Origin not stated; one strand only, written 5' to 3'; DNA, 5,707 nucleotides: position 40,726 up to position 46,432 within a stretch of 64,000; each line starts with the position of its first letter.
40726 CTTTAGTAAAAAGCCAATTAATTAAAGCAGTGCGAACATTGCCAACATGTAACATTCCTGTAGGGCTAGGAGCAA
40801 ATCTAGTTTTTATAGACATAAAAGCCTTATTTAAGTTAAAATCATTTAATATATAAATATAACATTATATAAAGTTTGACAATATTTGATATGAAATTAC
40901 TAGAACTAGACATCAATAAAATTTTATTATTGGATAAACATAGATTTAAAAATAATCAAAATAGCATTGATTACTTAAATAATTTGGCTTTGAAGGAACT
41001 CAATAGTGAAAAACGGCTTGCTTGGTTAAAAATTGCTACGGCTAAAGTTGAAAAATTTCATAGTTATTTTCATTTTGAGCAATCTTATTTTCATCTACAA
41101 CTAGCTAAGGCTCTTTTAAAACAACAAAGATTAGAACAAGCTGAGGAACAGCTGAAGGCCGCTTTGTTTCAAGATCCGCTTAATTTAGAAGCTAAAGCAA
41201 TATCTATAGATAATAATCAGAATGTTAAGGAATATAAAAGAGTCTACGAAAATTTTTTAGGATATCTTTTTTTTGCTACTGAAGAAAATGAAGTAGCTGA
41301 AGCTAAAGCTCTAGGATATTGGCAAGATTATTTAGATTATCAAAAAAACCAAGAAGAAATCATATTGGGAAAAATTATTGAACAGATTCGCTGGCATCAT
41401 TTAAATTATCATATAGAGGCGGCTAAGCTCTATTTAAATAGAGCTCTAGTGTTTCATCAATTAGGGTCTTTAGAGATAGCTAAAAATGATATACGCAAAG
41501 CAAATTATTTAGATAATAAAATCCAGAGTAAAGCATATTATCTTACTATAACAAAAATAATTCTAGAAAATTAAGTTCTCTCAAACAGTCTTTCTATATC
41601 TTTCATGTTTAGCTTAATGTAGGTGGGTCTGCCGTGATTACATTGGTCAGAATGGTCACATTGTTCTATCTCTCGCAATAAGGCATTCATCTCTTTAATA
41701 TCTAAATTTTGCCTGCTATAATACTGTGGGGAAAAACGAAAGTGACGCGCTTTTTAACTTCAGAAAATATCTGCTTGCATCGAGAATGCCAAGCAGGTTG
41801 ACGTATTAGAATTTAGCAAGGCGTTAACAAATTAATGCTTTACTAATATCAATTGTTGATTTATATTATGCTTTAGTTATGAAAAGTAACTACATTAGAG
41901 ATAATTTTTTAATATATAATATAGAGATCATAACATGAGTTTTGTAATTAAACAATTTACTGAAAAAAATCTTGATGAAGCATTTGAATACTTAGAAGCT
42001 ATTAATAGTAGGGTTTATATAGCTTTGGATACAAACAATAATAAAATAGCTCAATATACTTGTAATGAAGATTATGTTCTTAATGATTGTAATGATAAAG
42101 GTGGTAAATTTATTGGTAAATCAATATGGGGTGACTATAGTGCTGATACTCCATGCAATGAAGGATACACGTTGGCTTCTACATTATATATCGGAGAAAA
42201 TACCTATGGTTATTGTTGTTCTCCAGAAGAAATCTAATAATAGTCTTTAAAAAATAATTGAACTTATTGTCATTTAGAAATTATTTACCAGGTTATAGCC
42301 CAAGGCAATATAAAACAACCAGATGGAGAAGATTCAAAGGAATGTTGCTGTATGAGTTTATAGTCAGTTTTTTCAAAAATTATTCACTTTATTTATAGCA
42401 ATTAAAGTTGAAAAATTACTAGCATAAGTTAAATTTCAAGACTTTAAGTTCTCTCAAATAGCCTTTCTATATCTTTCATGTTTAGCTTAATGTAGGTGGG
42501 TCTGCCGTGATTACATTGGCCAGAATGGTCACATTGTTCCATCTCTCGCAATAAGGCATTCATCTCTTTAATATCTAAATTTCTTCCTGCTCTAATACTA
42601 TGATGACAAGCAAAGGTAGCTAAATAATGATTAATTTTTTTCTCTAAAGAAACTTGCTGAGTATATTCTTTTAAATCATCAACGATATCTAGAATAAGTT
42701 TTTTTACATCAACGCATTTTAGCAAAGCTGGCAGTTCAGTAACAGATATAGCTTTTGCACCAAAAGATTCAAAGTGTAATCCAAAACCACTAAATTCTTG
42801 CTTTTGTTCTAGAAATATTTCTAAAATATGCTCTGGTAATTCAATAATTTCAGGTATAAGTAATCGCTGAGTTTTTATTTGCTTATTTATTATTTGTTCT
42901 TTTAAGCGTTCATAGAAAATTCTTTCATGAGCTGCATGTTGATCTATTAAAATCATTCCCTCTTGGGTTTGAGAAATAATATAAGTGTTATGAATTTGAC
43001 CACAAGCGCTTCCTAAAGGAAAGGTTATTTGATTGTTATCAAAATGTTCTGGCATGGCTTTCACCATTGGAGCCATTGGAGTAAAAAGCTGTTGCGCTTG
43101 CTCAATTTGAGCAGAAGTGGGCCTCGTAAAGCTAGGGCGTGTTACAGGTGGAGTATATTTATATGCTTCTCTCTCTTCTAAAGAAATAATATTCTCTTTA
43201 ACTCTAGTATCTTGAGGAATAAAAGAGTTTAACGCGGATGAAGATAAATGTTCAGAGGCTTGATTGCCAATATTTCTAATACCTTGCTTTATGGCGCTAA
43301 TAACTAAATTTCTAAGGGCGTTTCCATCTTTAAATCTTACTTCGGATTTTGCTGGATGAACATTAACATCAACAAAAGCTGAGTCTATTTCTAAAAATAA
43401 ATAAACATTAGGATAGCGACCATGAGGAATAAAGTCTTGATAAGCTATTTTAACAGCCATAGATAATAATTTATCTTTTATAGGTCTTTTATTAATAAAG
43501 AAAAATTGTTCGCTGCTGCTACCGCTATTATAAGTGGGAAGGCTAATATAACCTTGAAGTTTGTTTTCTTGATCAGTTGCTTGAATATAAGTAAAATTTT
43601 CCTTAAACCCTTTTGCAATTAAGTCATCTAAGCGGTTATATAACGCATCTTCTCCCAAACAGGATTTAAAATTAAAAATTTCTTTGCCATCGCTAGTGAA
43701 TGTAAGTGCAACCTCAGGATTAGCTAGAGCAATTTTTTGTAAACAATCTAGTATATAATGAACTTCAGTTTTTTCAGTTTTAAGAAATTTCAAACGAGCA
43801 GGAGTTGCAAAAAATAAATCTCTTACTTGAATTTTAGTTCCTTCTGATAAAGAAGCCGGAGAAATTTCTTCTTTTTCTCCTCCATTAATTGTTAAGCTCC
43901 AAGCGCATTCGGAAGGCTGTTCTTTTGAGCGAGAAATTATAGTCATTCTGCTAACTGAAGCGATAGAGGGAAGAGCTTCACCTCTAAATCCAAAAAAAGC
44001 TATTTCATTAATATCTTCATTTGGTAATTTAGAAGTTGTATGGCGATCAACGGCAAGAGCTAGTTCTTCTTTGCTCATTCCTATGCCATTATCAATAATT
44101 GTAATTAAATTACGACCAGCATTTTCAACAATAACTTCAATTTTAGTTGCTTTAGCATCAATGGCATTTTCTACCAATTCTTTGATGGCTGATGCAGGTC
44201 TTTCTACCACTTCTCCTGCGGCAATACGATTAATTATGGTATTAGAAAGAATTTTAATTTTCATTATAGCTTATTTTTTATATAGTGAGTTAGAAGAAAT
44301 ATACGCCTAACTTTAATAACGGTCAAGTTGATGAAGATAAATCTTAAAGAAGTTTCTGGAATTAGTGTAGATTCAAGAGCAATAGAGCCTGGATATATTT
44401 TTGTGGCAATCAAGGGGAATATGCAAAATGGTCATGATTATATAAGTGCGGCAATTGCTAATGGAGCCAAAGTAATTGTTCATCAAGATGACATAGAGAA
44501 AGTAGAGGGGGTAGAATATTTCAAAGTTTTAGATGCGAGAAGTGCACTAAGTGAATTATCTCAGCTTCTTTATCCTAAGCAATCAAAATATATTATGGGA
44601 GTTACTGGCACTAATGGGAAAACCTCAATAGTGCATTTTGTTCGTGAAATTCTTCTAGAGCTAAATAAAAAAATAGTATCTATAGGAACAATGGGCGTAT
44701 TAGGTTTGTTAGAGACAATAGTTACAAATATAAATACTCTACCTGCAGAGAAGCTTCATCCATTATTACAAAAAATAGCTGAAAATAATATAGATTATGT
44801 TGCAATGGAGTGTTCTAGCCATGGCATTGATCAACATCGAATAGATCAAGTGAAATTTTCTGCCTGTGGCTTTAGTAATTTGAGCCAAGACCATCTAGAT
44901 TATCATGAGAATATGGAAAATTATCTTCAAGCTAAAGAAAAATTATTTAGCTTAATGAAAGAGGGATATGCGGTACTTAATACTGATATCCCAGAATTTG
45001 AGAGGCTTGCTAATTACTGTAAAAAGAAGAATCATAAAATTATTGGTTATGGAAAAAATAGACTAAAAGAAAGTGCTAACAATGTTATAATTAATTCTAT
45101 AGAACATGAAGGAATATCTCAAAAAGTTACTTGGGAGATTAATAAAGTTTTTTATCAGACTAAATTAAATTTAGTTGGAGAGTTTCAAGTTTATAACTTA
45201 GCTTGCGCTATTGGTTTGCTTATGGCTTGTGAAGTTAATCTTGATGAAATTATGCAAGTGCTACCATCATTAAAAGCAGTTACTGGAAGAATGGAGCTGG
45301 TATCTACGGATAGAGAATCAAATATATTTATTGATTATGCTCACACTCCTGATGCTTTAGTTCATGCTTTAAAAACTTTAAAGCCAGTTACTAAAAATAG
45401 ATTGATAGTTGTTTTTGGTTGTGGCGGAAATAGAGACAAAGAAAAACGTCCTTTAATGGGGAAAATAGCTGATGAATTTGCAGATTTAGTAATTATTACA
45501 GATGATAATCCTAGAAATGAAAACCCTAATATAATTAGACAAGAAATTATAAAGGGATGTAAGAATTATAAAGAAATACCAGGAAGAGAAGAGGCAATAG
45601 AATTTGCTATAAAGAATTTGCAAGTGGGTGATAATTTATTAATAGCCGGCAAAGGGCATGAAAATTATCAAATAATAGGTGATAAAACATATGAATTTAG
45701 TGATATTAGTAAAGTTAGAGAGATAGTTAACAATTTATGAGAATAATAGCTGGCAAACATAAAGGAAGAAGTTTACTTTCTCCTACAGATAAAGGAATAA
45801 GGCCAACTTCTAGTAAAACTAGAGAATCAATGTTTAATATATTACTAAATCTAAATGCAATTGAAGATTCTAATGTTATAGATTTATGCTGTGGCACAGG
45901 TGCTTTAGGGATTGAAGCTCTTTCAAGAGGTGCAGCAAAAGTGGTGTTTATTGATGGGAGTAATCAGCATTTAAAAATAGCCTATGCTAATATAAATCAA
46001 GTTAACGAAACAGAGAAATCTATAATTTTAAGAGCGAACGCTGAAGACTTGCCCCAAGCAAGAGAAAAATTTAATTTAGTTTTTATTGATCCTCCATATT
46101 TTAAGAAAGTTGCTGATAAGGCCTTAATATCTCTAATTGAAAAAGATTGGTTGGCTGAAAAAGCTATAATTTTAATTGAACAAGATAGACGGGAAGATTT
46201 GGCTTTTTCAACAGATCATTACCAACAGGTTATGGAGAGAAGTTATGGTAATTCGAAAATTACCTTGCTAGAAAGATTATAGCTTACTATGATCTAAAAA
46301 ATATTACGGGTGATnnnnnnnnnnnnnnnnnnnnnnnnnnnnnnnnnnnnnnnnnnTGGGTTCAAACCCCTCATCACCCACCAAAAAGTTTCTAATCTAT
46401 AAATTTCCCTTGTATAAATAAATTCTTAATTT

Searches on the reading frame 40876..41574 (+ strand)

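Call 77: search_protein_families(library=pfam, proteins=[window:40876-41574:+], max_evalue=0.0001)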
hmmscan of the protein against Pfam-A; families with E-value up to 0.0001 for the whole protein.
window:40876-41574:+ (232 aa): 2 families
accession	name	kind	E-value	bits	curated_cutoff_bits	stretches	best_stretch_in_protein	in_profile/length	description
PF13181.12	TPR_8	-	6.7e-06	26.3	25.7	0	183-215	1-33/34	Tetratricopeptide repeat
PF13428.12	TPR_14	-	7.6e-05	23.5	23.5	0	73-106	4-37/44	Tetratricopeptide repeat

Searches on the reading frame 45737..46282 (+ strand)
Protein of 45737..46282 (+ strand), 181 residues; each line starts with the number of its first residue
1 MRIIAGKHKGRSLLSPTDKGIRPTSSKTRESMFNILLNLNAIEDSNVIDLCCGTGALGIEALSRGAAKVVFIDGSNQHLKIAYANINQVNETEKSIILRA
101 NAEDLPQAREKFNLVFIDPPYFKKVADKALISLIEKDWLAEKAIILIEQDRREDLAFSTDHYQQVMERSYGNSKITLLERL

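Call 78: search_protein_families(library=pfam, proteins=[window:45737-46282:+], max_evalue=0.0001)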
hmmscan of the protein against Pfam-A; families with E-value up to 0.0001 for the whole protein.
window:45737-46282:+ (181 aa): 9 families
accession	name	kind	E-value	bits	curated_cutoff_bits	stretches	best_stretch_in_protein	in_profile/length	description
PF03602.21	Cons_hypoth95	-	1.3e-46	159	24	1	1-178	1-181/182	Conserved hypothetical protein 95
PF13649.12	Methyltransf_25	-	4.6e-10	40.5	27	1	47-117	1-70/97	Methyltransferase domain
PF05175.20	MTS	-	7.7e-10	39.1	23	1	37-129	25-118/170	Methyltransferase small domain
PF06325.19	PrmA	-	5.5e-08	33.1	22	1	43-116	161-231/296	Ribosomal protein L11 methyltransferase (PrmA)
PF13847.12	Methyltransf_31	-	1.3e-07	31.8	27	1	44-148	4-110/145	Methyltransferase domain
PF01209.24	Ubie_methyltran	-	4.8e-06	26.5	20.1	1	42-117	46-122/233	ubiE/COQ5 methyltransferase family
PF01170.24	UPF0020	-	3.5e-05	24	22.3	0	44-128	29-138/197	RMKL-like, methyltransferase domain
PF08003.17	Methyltransf_9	-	4.7e-05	23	23.8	1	38-117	110-188/315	Protein of unknown function (DUF1698)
PF08241.18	Methyltransf_11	-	5.3e-05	24.2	21.2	1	49-117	2-66/95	Methyltransferase domain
